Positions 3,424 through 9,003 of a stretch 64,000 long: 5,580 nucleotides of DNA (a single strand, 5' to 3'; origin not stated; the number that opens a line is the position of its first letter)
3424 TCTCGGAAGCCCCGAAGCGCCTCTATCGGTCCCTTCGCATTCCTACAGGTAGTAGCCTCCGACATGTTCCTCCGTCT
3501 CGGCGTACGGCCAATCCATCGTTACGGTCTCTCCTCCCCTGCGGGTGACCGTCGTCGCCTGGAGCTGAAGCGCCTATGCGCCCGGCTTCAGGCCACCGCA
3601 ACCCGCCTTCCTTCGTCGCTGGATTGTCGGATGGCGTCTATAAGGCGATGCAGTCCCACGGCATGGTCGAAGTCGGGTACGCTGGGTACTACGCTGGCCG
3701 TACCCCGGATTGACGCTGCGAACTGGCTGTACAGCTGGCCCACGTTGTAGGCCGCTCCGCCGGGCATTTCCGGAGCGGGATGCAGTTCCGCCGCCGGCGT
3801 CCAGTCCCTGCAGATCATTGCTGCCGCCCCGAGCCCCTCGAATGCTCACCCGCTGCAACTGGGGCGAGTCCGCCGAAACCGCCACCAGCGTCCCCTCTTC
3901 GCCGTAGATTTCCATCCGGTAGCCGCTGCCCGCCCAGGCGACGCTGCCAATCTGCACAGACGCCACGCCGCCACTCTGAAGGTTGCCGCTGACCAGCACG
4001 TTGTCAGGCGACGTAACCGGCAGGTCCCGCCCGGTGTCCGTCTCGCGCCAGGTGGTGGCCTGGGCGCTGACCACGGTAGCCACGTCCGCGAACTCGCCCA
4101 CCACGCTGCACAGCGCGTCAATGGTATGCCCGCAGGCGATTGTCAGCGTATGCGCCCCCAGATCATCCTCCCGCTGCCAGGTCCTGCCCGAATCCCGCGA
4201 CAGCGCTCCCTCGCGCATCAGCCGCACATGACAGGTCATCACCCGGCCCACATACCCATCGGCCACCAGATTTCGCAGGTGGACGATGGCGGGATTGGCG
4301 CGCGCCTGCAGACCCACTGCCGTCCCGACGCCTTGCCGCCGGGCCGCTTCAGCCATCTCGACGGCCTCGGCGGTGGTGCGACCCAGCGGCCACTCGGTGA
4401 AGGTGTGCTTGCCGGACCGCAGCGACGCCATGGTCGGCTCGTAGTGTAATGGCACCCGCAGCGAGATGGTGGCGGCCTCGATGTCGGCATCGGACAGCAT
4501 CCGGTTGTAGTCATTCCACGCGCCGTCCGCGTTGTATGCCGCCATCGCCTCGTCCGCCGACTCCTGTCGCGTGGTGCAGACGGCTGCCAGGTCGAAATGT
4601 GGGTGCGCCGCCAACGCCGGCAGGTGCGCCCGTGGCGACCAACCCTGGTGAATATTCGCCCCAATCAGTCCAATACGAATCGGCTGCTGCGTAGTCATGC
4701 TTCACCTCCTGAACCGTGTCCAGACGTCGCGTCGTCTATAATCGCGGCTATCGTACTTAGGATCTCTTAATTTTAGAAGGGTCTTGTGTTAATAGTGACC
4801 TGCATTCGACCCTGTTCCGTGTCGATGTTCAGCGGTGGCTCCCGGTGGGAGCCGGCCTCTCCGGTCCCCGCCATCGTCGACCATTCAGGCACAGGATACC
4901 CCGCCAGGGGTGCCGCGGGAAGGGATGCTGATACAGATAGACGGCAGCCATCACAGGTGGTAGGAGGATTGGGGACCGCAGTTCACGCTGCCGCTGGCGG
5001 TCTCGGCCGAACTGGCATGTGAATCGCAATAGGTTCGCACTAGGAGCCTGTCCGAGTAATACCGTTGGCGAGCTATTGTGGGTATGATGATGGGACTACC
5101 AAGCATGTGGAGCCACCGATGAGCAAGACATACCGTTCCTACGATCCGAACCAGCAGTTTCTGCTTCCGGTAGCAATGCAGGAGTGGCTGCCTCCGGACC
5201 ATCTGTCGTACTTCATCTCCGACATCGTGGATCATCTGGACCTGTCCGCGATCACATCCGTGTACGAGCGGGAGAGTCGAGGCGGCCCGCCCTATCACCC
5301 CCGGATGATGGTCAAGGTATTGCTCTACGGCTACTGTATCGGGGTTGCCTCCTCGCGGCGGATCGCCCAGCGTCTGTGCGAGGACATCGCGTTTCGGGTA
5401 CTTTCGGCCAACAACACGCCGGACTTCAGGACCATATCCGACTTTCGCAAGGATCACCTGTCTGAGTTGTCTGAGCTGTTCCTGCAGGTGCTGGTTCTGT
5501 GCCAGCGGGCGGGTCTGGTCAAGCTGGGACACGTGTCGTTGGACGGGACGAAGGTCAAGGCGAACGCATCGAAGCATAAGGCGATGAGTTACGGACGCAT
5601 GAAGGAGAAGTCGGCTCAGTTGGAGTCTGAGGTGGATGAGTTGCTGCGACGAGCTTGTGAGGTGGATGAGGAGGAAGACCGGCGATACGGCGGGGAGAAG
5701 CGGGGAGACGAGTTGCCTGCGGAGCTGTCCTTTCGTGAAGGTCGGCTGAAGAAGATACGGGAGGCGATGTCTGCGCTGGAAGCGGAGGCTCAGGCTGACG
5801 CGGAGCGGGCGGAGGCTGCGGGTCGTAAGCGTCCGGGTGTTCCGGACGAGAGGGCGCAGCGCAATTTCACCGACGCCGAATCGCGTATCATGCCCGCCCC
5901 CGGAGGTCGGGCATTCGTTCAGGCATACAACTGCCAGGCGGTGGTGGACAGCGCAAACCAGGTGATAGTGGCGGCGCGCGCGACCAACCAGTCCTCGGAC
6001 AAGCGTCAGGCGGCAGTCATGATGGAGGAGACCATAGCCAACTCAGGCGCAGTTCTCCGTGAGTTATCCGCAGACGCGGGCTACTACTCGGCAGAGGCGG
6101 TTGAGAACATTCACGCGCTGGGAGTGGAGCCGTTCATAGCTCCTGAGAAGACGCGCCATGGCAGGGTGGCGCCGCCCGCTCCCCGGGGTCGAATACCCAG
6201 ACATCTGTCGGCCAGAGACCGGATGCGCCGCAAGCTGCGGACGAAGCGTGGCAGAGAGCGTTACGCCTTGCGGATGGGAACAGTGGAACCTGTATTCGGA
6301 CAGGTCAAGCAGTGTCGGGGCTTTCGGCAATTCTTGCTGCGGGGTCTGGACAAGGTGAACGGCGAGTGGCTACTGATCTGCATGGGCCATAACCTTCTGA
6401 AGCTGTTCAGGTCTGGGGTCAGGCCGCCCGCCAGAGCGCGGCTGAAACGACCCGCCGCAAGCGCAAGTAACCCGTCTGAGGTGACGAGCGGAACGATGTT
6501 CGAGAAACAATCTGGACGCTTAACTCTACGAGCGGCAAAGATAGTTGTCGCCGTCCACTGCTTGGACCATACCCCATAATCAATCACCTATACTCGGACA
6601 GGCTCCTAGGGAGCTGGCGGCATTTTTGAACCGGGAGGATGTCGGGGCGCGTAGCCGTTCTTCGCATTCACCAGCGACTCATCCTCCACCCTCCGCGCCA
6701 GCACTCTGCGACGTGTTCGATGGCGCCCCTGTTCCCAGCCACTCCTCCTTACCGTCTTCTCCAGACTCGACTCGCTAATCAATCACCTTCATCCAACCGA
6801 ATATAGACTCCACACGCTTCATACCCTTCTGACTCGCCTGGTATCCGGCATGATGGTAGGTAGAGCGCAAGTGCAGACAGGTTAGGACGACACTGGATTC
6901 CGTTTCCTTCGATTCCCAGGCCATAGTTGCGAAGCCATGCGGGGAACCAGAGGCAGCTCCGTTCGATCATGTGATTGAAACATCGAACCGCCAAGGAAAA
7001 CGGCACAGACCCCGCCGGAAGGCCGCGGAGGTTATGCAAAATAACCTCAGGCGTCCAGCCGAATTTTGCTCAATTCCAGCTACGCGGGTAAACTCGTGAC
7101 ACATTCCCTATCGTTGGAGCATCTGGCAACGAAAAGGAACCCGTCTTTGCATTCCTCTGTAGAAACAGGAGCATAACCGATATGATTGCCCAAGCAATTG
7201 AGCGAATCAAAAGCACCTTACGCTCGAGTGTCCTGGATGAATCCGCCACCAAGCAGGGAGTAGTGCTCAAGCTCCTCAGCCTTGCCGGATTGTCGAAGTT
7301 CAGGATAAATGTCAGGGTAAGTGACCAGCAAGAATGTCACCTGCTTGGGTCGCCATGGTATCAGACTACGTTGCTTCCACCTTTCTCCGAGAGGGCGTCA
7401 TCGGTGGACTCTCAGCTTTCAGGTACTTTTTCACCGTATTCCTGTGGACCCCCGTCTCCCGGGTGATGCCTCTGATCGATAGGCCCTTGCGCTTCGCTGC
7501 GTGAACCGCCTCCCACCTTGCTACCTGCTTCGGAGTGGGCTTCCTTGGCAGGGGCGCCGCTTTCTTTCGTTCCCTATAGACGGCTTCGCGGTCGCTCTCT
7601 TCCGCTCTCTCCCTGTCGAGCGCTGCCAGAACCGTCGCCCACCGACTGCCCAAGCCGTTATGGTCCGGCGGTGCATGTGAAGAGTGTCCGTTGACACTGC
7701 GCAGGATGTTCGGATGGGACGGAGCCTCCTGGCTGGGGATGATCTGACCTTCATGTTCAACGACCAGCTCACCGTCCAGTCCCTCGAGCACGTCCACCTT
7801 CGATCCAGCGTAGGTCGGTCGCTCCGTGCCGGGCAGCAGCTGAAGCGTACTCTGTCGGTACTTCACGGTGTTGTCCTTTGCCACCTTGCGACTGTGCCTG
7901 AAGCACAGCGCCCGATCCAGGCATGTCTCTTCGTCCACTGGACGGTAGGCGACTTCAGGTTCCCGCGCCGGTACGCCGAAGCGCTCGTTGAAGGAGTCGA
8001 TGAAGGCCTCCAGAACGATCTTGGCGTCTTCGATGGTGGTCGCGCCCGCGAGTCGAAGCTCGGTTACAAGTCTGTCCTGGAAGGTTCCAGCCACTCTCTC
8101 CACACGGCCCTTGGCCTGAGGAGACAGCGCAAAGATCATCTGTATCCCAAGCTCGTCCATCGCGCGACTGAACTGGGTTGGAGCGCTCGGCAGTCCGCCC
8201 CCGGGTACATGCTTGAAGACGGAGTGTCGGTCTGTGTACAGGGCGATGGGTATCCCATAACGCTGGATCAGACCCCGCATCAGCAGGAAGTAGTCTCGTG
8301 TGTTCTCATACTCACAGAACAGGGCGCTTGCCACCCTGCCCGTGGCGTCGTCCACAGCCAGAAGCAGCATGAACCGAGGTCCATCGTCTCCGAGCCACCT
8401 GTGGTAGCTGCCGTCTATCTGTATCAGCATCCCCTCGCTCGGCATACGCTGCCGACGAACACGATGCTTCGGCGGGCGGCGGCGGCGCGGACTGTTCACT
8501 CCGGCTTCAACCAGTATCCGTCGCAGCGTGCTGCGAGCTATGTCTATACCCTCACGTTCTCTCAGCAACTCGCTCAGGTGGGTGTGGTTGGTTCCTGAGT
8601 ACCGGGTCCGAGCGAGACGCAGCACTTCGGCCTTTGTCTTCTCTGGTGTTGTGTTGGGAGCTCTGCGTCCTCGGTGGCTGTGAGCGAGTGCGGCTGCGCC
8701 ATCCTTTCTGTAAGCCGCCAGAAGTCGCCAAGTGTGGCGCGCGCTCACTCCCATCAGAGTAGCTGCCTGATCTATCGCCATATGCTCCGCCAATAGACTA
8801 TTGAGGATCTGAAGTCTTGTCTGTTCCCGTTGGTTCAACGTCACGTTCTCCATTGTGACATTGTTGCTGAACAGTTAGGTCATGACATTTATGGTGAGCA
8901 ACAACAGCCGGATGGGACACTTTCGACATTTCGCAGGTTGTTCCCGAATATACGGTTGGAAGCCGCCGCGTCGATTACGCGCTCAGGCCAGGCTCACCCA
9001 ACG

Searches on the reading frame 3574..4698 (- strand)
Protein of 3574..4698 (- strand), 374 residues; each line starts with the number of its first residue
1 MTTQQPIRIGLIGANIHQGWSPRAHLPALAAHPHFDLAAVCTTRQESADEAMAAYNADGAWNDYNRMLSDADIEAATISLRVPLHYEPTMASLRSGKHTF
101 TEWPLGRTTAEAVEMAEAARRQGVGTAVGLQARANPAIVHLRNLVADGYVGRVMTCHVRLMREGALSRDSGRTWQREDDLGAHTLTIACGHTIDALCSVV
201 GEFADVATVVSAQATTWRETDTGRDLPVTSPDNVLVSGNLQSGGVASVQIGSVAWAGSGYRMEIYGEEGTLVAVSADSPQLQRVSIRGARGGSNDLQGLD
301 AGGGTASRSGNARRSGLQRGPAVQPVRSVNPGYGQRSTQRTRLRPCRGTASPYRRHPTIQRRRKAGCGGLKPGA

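Call 84: search_protein_families(library=pfam, proteins=[window:3574-4698:-], max_evalue=0.001)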
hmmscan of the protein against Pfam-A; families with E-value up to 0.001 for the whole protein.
window:3574-4698:- (374 aa): 4 families
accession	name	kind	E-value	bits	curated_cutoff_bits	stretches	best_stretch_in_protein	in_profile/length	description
PF01408.29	GFO_IDH_MocA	-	1.4e-18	68.2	24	1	7-129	1-119/120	Oxidoreductase family, NAD-binding Rossmann fold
PF22685.1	Gal80p_C-like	-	5e-15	56.4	29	1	136-272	1-149/152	Gal80p, C-terminal domain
PF22725.1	GFO_IDH_MocA_C3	-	1.1e-13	51.7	27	1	139-271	2-123/124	GFO/IDH/MocA C-terminal domain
PF02894.22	GFO_IDH_MocA_C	-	1.9e-12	47.9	22.9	1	143-297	2-152/218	Oxidoreductase family, C-terminal alpha/beta domain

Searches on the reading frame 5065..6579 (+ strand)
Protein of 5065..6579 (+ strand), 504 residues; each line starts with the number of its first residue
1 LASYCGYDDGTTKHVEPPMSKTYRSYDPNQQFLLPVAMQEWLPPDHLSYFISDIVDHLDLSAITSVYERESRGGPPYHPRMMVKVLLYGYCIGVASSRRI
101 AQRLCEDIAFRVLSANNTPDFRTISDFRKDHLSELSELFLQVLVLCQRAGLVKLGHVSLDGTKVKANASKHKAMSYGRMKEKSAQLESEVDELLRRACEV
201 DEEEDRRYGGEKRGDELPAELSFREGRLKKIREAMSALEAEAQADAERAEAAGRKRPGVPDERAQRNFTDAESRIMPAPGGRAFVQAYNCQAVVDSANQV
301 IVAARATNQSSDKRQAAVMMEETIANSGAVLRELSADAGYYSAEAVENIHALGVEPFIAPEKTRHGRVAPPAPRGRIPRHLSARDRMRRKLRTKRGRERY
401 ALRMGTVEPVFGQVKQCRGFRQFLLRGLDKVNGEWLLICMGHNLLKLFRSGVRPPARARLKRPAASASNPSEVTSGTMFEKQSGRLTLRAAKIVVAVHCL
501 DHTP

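Call 84: search_protein_families(library=pfam, proteins=[window:5065-6579:+], max_evalue=0.001)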
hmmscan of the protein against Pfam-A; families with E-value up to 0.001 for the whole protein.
window:5065-6579:+ (504 aa): 3 families
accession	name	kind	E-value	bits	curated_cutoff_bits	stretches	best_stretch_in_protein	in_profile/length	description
PF05598.16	DUF772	-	7.2e-17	61.6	23.1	1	73-142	1-74/74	Transposase domain (DUF772)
PF13751.12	DDE_Tnp_1_6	-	1.9e-16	61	25.1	1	382-447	59-124/125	Transposase DDE domain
PF01609.27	DDE_Tnp_1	-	3e-15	57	23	1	281-444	29-200/200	Transposase DDE domain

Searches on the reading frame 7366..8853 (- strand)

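Call 84: search_protein_families(library=pfam, proteins=[window:7366-8853:-], max_evalue=0.001)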
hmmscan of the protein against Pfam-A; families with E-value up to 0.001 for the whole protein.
window:7366-8853:- (495 aa): 6 families
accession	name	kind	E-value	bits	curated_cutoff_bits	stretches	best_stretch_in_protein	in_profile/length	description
PF13384.12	HTH_23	-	3.5e-13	49.4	24.6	2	8-56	2-49/50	Homeodomain-like domain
PF13551.12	HTH_29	-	7.8e-08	32.7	28.1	1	14-71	2-61/64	Winged helix-turn helix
PF13565.12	HTH_32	-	1.7e-07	32.1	33.7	1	43-114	4-73/73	Homeodomain-like domain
PF13518.12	HTH_28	-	0.00019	21.9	25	1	13-64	2-52/52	Helix-turn-helix domain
PF02001.22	DUF134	-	0.00035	21.5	27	0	23-57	49-83/98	Protein of unknown function DUF134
PF13683.12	rve_3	-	0.00096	19.3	26.5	0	237-290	5-55/67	Integrase core domain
